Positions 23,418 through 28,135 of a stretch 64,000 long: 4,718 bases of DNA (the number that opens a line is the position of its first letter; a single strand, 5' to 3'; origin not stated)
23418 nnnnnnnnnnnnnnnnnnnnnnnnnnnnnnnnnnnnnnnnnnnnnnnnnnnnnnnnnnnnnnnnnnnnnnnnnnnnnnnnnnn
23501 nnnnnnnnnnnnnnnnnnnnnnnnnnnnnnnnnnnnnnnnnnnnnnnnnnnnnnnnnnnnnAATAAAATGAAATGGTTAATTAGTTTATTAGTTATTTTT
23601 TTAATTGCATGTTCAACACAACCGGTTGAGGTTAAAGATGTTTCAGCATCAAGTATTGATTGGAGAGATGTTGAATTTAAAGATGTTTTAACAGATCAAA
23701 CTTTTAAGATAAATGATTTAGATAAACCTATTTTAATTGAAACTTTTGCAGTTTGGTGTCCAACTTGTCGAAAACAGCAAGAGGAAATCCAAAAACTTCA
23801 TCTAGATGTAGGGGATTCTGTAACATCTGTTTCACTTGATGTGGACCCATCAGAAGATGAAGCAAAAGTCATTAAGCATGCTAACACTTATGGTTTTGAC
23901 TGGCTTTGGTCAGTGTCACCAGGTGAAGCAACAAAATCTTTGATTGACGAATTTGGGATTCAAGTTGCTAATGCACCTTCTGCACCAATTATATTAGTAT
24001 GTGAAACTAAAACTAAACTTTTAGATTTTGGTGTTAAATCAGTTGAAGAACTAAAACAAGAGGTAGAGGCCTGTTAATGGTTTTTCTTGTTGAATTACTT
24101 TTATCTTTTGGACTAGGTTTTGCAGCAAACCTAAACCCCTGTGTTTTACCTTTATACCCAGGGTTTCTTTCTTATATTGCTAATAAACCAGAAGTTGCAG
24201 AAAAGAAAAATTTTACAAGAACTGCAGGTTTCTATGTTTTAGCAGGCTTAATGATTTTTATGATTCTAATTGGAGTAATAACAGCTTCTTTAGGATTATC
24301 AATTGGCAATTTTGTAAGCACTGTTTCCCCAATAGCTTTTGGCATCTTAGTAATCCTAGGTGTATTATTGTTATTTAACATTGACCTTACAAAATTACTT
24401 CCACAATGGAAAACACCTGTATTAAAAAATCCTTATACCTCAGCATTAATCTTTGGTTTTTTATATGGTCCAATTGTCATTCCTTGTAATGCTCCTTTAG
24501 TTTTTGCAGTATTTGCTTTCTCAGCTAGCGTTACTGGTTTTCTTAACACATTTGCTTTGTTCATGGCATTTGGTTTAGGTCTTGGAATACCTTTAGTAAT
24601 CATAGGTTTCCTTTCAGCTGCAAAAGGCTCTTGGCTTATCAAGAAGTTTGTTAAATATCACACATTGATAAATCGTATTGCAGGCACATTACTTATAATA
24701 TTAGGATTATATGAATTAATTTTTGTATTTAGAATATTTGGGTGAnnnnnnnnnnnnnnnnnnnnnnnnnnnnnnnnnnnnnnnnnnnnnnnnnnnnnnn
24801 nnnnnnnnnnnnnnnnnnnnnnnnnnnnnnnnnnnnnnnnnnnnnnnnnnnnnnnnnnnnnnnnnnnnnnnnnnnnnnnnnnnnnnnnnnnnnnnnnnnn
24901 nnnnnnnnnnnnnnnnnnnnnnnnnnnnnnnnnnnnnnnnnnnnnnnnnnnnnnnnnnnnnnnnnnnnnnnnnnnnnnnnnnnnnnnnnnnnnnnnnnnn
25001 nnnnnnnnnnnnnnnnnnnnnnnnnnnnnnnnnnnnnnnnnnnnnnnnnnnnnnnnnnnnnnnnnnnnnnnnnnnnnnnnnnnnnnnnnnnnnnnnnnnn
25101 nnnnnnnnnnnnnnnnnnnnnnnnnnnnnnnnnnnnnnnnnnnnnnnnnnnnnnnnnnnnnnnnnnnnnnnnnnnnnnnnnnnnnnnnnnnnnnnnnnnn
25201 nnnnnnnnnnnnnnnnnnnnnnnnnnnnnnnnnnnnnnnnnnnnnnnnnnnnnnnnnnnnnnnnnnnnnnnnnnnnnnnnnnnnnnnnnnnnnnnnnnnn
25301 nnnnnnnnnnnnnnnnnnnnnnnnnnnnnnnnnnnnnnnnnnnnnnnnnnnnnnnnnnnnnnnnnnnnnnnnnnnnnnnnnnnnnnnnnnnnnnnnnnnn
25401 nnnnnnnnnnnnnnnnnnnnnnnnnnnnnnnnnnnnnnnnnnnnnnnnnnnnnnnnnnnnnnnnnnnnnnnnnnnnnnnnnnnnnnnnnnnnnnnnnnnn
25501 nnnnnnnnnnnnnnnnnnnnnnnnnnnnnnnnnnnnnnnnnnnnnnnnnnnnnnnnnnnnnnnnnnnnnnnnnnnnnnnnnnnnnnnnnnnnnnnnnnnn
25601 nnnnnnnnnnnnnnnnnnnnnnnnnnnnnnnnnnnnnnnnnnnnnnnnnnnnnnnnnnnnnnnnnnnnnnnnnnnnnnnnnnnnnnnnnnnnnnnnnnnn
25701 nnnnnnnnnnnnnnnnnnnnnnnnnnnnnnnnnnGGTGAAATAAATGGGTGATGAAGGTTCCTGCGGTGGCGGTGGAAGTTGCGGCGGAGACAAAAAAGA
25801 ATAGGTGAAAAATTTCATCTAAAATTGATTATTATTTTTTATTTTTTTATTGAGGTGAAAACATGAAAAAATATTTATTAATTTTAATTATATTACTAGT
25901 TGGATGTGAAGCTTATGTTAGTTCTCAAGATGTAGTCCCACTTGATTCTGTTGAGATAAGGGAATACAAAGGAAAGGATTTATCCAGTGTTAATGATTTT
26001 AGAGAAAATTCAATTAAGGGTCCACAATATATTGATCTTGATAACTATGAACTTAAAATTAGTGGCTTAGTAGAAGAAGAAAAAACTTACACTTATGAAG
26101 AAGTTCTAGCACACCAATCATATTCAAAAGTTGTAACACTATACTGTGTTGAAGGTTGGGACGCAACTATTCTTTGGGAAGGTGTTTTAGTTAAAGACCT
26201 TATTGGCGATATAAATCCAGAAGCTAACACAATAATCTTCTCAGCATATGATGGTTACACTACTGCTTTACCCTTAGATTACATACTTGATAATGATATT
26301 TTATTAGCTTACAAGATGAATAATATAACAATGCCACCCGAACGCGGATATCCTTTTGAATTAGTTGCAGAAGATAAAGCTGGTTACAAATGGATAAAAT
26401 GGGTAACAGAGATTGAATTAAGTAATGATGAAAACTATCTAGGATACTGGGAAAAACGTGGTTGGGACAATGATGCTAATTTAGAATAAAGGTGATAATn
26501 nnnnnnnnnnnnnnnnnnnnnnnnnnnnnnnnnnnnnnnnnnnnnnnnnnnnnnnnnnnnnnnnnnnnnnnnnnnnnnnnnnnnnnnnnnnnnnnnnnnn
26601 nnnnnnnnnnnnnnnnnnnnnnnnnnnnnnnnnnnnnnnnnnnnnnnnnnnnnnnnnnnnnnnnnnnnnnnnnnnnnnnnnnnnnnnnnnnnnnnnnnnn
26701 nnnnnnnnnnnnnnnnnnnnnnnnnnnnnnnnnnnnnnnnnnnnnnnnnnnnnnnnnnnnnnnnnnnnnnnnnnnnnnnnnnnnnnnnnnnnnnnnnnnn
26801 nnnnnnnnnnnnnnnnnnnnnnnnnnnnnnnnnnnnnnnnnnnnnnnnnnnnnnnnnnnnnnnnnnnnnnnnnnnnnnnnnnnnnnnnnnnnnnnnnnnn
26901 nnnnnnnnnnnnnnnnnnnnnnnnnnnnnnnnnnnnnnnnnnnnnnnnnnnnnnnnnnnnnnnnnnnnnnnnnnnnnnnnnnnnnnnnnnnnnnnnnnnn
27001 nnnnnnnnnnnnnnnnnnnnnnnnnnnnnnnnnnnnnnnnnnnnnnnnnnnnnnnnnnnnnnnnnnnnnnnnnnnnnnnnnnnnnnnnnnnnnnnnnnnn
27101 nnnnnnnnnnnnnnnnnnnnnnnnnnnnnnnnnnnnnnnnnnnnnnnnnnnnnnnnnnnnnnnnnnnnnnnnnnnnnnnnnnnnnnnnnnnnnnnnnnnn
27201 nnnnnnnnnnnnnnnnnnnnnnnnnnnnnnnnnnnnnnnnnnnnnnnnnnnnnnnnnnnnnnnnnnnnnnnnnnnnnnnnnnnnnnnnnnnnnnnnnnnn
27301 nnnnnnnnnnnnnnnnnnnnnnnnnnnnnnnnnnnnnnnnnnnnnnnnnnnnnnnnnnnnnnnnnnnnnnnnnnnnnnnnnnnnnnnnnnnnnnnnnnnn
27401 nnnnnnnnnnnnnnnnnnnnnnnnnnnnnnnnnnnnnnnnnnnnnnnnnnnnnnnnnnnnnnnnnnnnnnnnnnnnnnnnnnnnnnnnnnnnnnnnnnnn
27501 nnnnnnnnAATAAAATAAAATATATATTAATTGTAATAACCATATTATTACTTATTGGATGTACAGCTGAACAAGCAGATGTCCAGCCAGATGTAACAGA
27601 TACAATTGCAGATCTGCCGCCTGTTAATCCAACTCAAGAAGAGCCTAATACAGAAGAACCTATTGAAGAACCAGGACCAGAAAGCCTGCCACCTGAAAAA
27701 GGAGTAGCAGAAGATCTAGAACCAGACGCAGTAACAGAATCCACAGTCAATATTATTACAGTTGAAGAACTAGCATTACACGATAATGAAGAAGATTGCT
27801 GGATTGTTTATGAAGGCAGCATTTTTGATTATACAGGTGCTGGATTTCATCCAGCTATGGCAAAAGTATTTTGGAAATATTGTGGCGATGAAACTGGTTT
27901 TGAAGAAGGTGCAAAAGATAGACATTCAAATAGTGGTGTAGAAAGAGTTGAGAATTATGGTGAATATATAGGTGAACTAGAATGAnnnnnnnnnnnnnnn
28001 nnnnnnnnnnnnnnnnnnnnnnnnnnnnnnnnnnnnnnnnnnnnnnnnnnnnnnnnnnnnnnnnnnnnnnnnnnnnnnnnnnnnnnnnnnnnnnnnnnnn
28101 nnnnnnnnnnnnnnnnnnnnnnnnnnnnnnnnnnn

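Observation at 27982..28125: Translationally coupled 47-aa metallothionein-like Cys-rich peptide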

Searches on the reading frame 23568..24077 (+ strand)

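Call 6: search_protein_families(library=pfam, proteins=[window:23568-24077:+], max_evalue=0.1)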
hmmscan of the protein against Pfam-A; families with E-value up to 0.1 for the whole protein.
window:23568-24077:+ (169 aa): 6 families
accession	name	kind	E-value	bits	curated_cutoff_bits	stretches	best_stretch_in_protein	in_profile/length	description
PF00085.26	Thioredoxin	-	2.4e-07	31.2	23.5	1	41-101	5-67/103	Thioredoxin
PF08534.16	Redoxin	-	1.7e-05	25.1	26.6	1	43-137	18-110/148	Redoxin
PF00578.27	AhpC-TSA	-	0.00077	19.8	26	1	42-114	14-88/124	AhpC/TSA family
PF13905.12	Thioredoxin_8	-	0.0047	17.7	27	1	53-133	2-81/94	Thioredoxin-like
PF13098.12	Thioredoxin_2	-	0.0074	17.1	27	1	53-130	6-72/104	Thioredoxin-like domain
PF02630.20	SCO1-SenC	-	0.096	13.1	22.8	0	64-136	37-110/134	SCO1/SenC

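Call 7: search_protein_families(library=ncbifam, proteins=[window:23568-24077:+], max_evalue=0.1)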
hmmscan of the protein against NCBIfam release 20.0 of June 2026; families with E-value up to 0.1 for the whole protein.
window:23568-24077:+ (169 aa): 11 families
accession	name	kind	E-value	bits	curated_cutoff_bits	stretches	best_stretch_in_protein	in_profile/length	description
TIGR01068.1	thioredoxin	equivalog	1.4e-06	28.4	96.8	1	48-100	10-62/101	thioredoxin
NF010625.0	PRK14018.1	equivalog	3e-05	22.7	522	1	10-133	17-139/521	bifunctional peptide-methionine (S)-S-oxide reductase MsrA/peptide-methionine (R)-S-oxide reductase MsrB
NF011941.0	PRK15412.1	equivalog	5.4e-05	22.8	359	1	52-120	68-131/185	thiol:disulfide interchange protein DsbE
TIGR00385.1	dsbE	subfamily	0.00034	20.2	123.15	1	49-92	60-100/173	DsbE family thiol:disulfide interchange protein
NF047696.1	ThlDiSintTplARhiz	equivalog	0.0032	17.2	230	1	32-98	77-144/219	thiol:disulfide interchange protein TlpA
NF045694.1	seleno_TsoB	exception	0.0032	15.6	805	1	4-74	431-496/572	rhodanese/DsbD fusion-like selenoprotein TsoB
TIGR01126.1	pdi_dom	equivalog_domain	0.0077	16.5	107.2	1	47-110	9-72/105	protein disulfide-isomerase domain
NF041202.1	StoA_CxxC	exception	0.011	15.6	210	1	5-96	7-96/163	endospore biogenesis thiol-disulfide oxidoreductase StoA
TIGR00411.1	redox_disulf_1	equivalog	0.046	13.8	92.75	0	63-99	10-46/82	MJ0307 family thioredoxin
NF002854.0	PRK03147.1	subfamily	0.048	13.5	170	1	41-112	50-121/176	thiol-disulfide oxidoreductase ResA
NF001419.0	PRK00293.1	subfamily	0.075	11.6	330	1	22-73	447-498/574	protein-disulfide reductase DsbD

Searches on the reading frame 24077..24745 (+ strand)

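Call 6: search_protein_families(library=pfam, proteins=[window:24077-24745:+], max_evalue=0.1)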
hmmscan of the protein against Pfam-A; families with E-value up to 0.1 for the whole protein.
window:24077-24745:+ (222 aa): 3 families
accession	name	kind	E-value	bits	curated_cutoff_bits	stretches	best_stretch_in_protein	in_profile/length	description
PF02683.22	DsbD_TM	-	8.5e-16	58.3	27.1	1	5-210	3-211/219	Cytochrome C biogenesis protein transmembrane domain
PF13386.12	DsbD_2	-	4.7e-07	30.3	24.9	1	12-212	4-199/199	Cytochrome C biogenesis protein transmembrane region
PF13239.11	2TM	-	0.046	14.2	24.8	1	39-102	6-61/79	2TM domain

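Call 7: search_protein_families(library=ncbifam, proteins=[window:24077-24745:+], max_evalue=0.1)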
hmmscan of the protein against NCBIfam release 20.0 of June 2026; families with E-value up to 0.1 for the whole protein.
window:24077-24745:+ (222 aa): 3 families
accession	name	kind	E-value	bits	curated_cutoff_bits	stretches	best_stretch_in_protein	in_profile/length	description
NF045694.1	seleno_TsoB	exception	1.9e-12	46.1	805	1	4-182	182-361/572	rhodanese/DsbD fusion-like selenoprotein TsoB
NF001419.0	PRK00293.1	subfamily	1.5e-08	33.7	330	1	6-210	171-378/574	protein-disulfide reductase DsbD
NF007454.0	PRK10019.1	subfamily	0.031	13.5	195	1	123-216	184-276/283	nickel/cobalt efflux transporter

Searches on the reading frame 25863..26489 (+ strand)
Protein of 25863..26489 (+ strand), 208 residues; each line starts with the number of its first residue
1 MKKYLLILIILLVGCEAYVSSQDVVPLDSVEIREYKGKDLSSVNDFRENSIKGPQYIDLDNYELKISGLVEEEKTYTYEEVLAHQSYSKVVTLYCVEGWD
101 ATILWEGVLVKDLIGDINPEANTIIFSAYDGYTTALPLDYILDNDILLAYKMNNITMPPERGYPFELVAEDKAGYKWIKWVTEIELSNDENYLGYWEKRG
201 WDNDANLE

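Call 6: search_protein_families(library=pfam, proteins=[window:25863-26489:+], max_evalue=0.1)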
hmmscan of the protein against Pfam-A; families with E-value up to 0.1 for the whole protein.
window:25863-26489:+ (208 aa): 1 family
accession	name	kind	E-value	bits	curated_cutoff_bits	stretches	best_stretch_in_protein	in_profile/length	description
PF00174.25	Oxidored_molyb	-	5e-32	111.2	24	1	56-195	6-168/169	Oxidoreductase molybdopterin binding domain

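Call 7: search_protein_families(library=ncbifam, proteins=[window:25863-26489:+], max_evalue=0.1)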
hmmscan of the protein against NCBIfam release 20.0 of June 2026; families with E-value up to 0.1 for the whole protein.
window:25863-26489:+ (208 aa): 5 families
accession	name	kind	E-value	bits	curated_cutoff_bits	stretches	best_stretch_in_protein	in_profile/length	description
TIGR04555.1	sulfite_DH_soxC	equivalog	2.7e-15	56.2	420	1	52-189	99-257/408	sulfite dehydrogenase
NF003767.0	PRK05363.1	equivalog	8.8e-14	51.5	207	2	52-122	91-162/320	protein-methionine-sulfoxide reductase catalytic subunit MsrP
NF052245.1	SorA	equivalog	1.4e-13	50.3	600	1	105-200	154-258/396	SorA family sulfite dehydrogenase catalytic subunit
NF052247.1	SorT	equivalog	0.0069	15.2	570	1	144-190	200-246/387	SorT family sulfite dehydrogenase catalytic subunit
NF045804.1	MethMoxRegMmoB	equivalog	0.065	13.4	245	0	166-190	64-88/136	methane monooxygenase regulator MmoB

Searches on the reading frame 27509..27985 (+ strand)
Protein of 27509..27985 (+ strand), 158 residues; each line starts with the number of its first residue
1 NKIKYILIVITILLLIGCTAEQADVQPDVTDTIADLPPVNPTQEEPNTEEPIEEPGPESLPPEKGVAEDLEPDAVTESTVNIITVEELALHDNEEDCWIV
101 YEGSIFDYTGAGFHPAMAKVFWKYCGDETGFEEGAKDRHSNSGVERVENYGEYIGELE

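Call 6: search_protein_families(library=pfam, proteins=[window:27509-27985:+], max_evalue=0.1)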
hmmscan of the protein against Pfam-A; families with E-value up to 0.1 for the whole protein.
window:27509-27985:+ (158 aa): 1 family
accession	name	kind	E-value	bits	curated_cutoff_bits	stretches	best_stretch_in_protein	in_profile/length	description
PF00173.33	Cyt-b5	-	2e-07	31.4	23.7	1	84-156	1-72/74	Cytochrome b5-like Heme/Steroid binding domain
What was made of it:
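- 27515..27985 (+): Context: upstream cytochrome-b5-domain lipoprotein gene, whose TGA stop overlaps the microprotein ATG. The probable start is ATA at 27515. Pfam Cyt-b5 E=2e-07 (call 6).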

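Call 7: search_protein_families(library=ncbifam, proteins=[window:27509-27985:+], max_evalue=0.1)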
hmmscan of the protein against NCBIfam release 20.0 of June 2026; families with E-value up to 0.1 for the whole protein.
window:27509-27985:+ (158 aa): 0 families

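Call 13: find_homologous_proteins(query=window:27509-27982:+, max_evalue=0.001)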
Query window:27509-27982:+ (158 aa): 3 proteins with E <= 0.001 among 28 candidates.
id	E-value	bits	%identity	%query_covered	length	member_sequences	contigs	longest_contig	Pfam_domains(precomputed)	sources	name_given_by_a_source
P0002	1.5e-100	352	99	100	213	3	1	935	PF00173.34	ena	-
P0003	1.3e-27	115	60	53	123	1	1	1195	PF00173.34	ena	-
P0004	3.5e-21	94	39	98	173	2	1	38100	PF00173.34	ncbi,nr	ncbi:hypothetical protein KY358_01985 [Candidatus Woesearchaeota archaeon]|nr:hypothetical protein [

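Call 15: find_encoding_contigs(protein=P0004, flank=6000, max_places=4)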
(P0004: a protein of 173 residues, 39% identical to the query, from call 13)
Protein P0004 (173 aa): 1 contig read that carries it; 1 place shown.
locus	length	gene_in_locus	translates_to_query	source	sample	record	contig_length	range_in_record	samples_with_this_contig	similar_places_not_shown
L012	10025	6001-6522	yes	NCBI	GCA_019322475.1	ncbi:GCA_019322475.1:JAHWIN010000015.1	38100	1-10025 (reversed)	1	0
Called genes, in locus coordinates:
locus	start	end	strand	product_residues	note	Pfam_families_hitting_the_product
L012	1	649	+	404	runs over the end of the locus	PF03065:Glyco_hydro_57, PF01522:Polysacc_deac_1 (faint)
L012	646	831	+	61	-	-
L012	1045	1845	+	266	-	-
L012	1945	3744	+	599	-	PF05693:Glycogen_syn, PF00534:Glycos_transf_1 (faint), PF13692:Glyco_trans_1_4 (faint)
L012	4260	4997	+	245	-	PF00174:Oxidored_molyb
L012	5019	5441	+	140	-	PF00210:Ferritin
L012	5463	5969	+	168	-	PF02915:Rubrerythrin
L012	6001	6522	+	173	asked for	PF00173:Cyt-b5 (weak)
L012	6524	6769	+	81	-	-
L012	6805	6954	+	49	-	PF21349:RUBY_RBDX (weak)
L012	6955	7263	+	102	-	PF02943:FeThRed_B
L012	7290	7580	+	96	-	-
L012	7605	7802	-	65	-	PF04070:DUF378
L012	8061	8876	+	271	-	-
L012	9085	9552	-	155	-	PF02001:DUF134, PF17253:DUF5320 (weak)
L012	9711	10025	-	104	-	PF02843:GARS_C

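Call 16: find_encoding_contigs(protein=P0003, flank=6000, max_places=4)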
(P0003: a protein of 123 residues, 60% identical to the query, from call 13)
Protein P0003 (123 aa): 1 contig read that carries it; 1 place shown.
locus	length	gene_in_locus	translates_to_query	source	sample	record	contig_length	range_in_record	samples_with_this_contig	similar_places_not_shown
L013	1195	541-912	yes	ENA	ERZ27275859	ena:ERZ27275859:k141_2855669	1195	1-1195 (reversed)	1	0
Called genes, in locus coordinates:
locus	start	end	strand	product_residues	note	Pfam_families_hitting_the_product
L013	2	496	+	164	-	?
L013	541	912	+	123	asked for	PF00173:Cyt-b5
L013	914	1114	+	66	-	-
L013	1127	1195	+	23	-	?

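Call 17: find_encoding_contigs(protein=P0002, flank=6000, max_places=4)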
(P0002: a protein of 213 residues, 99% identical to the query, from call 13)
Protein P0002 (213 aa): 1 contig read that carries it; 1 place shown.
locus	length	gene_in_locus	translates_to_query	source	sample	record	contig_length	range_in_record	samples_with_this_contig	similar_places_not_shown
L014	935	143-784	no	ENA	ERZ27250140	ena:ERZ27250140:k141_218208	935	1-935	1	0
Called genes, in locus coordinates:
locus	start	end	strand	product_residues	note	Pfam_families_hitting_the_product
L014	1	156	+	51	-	?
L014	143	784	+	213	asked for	PF00173:Cyt-b5 (weak)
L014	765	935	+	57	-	?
